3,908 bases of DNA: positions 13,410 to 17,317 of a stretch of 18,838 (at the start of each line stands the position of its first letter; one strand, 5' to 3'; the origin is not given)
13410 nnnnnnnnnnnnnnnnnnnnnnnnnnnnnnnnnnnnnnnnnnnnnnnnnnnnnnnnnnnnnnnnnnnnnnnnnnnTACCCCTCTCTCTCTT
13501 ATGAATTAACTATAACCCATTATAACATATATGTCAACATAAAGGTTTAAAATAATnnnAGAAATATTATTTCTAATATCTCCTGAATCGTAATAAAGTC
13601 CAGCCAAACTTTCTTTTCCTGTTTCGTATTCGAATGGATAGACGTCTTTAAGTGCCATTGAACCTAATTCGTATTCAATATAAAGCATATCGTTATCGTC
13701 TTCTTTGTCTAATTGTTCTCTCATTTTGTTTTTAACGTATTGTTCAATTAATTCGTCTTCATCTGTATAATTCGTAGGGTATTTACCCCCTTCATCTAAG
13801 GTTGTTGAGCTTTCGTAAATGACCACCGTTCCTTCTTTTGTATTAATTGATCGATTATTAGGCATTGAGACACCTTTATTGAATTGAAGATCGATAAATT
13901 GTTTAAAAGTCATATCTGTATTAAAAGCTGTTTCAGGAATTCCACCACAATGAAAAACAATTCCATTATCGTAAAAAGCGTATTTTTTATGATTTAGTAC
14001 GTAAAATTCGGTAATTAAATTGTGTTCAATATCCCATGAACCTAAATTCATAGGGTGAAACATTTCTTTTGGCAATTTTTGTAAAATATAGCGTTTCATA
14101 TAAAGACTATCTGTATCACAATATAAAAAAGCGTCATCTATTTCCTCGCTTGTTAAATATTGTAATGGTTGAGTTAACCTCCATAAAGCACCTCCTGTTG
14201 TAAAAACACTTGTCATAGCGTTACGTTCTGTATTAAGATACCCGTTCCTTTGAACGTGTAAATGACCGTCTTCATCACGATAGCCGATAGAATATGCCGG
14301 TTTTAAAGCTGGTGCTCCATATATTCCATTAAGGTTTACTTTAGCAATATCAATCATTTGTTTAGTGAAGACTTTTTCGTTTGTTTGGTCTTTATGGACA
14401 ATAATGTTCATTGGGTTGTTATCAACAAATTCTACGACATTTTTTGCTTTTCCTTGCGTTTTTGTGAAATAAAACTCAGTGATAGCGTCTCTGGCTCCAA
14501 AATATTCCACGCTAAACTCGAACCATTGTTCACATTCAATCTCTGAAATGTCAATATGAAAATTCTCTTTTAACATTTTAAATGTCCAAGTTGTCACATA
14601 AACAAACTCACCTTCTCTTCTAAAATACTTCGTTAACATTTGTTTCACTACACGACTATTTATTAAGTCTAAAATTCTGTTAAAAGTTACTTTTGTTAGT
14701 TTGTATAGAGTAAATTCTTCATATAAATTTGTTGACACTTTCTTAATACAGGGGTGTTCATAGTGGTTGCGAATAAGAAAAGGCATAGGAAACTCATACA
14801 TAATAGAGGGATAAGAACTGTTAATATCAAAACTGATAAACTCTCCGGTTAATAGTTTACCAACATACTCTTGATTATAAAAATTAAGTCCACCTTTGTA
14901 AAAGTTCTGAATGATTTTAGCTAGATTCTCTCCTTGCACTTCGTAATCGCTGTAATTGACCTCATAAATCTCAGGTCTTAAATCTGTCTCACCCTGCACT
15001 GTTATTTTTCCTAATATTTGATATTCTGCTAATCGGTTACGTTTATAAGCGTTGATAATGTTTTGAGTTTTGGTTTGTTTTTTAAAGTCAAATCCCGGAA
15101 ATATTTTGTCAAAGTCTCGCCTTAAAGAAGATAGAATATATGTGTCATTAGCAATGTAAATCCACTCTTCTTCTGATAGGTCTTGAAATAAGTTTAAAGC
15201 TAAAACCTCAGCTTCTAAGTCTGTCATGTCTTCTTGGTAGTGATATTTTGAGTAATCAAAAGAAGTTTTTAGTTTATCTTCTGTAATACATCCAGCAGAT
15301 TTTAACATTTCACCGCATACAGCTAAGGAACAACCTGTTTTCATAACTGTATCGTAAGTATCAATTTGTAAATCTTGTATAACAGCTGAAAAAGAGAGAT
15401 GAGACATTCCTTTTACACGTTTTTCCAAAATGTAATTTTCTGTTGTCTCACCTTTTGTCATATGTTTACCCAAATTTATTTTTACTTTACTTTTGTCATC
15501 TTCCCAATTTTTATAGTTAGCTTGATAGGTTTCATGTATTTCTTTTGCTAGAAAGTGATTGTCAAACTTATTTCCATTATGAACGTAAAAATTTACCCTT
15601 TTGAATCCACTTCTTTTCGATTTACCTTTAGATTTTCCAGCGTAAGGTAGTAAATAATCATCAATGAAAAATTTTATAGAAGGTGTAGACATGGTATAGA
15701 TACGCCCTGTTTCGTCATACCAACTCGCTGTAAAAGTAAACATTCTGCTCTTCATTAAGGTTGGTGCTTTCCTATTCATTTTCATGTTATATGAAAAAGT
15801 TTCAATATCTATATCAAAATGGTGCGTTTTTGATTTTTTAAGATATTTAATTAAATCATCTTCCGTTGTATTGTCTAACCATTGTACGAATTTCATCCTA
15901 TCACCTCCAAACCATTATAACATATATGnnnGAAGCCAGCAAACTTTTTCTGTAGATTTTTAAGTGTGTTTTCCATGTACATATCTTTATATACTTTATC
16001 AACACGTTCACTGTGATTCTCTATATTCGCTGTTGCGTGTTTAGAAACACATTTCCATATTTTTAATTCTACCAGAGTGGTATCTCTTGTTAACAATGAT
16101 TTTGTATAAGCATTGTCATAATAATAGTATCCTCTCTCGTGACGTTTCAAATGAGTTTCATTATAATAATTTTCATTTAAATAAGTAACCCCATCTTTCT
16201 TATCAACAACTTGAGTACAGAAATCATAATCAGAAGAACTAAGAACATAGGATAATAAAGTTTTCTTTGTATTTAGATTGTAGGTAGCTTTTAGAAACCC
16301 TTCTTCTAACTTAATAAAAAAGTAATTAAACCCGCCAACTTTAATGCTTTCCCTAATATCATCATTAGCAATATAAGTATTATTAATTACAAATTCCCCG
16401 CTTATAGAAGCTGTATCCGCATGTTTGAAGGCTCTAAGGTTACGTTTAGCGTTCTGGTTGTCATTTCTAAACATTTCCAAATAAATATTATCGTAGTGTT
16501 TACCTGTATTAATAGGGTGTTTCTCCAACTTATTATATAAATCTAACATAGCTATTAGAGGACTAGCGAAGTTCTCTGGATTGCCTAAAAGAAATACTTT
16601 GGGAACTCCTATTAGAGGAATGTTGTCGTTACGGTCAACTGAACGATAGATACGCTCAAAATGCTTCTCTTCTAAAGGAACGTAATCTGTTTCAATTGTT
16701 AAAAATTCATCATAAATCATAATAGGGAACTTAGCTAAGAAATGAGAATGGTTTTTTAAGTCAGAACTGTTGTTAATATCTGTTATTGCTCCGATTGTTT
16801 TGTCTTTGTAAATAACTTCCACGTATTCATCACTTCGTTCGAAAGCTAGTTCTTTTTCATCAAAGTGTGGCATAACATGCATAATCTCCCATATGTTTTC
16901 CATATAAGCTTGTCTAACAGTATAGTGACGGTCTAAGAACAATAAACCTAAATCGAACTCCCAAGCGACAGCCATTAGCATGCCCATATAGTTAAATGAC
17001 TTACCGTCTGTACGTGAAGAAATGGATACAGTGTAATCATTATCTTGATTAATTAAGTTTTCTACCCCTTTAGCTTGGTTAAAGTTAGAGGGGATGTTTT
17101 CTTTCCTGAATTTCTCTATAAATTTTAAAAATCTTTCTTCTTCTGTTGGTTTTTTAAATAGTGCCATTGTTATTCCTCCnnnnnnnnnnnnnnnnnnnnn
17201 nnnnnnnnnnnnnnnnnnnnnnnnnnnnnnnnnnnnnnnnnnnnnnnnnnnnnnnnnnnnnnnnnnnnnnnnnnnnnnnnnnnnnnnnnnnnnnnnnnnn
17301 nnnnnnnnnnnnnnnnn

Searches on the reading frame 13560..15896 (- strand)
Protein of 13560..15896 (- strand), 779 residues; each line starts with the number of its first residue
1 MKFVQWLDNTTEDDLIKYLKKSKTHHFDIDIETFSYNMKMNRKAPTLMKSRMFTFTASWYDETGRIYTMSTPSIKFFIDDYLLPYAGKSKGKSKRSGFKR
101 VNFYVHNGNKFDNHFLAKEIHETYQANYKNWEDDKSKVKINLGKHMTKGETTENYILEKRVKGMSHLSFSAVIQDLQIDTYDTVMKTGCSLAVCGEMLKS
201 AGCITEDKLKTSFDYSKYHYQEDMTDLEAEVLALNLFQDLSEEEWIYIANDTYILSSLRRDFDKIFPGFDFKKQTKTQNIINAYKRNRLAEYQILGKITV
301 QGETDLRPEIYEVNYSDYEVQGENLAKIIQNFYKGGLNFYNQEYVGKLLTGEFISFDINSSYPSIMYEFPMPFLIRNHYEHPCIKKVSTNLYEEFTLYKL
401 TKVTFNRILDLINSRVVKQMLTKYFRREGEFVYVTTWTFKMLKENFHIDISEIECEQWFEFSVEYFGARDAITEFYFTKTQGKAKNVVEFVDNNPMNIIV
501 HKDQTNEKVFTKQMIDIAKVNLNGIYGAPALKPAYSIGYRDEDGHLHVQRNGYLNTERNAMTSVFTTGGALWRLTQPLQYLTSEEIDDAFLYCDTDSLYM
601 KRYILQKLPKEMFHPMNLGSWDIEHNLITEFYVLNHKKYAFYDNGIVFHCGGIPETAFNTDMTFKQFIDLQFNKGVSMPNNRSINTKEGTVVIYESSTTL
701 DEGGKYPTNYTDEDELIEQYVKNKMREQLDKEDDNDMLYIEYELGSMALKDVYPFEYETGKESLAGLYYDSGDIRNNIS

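Call 31: search_protein_families(library=phrogs, proteins=[window:13560-15896:-], max_evalue=0.001)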
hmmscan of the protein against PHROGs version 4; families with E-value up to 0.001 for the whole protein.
window:13560-15896:- (779 aa): 1 family
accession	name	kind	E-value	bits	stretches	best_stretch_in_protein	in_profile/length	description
phrog_1907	-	DNA, RNA and nucleotide metabolism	1.1e-152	510.9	1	13-739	3-629/629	DNA polymerase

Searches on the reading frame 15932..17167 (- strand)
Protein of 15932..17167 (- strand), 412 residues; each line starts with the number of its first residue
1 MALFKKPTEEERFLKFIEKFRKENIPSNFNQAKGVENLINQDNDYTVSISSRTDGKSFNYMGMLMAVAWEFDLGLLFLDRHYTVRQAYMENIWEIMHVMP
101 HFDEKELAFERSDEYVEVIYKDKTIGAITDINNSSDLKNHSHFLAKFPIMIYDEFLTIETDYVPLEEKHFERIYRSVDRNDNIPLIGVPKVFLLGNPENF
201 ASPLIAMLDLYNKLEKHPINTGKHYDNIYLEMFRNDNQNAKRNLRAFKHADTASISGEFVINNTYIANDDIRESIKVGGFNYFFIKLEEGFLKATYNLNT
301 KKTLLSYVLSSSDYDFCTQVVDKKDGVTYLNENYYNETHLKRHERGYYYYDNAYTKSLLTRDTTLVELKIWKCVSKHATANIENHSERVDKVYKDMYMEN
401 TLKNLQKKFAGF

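Call 31: search_protein_families(library=phrogs, proteins=[window:15932-17167:-], max_evalue=0.001)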
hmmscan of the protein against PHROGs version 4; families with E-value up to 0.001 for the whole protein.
window:15932-17167:- (412 aa): 1 family
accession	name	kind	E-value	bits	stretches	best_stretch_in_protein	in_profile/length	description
phrog_2150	-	head and packaging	1e-96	325.2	1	22-364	3-338/341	terminase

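Call 75: search_solved_structures(query=window:15932-17167:-, max_evalue=0.01)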
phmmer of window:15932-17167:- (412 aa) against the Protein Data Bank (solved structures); distinct sequences matched with E-value up to 0.01: 0.
